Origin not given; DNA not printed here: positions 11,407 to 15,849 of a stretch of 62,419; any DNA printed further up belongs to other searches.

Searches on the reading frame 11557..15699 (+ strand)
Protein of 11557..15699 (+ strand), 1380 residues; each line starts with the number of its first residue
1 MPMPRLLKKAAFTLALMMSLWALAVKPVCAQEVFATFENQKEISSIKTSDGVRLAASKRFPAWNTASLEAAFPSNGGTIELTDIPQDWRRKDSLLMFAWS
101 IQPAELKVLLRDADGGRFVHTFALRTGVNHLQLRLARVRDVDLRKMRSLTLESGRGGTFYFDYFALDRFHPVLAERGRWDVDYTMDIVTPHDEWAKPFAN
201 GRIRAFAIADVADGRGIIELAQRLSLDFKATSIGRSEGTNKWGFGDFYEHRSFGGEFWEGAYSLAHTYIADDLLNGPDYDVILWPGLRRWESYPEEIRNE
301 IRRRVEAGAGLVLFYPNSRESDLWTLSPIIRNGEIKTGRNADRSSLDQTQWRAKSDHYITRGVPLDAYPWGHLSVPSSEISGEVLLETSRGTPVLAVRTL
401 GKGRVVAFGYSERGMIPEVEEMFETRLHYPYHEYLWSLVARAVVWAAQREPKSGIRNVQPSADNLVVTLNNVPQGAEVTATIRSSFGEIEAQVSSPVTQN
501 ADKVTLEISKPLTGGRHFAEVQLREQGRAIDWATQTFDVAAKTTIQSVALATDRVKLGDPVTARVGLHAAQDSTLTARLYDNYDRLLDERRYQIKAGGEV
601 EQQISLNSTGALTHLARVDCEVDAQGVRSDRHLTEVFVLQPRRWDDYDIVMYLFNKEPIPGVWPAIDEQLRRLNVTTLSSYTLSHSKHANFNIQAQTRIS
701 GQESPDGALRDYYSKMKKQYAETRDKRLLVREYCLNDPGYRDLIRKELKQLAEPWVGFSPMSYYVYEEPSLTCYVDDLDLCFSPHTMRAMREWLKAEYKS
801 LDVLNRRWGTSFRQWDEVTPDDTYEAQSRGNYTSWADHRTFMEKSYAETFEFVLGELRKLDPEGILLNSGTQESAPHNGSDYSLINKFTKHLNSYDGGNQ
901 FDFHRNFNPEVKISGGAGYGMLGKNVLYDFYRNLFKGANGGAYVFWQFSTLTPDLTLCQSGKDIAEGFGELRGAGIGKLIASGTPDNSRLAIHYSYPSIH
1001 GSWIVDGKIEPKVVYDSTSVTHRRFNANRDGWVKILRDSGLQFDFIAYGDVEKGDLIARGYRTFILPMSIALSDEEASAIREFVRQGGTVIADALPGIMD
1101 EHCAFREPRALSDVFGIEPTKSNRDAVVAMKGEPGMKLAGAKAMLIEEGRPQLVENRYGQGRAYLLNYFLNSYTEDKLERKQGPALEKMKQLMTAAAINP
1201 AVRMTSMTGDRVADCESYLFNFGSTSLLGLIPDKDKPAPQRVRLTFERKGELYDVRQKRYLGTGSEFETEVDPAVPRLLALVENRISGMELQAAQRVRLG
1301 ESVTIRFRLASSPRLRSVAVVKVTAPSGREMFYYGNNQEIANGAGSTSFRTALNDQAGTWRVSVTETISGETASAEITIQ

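Call 71: search_protein_families(library=pfam, proteins=[window:11557-15699:+], max_evalue=0.00001)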
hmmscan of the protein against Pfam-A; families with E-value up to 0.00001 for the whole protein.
window:11557-15699:+ (1380 aa): 3 families
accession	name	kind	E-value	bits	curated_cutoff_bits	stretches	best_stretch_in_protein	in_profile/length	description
PF02449.21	Glyco_hydro_42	-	2.8e-11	43.8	21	1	705-876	73-241/376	Beta-galactosidase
PF08532.16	Glyco_hydro_42M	-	3e-10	40.4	25.8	1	1031-1121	34-121/207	Beta-galactosidase trimerisation domain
PF24157.1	DUF7408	-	5.7e-09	36.7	27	1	277-430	36-168/174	Domain of unknown function (DUF7408)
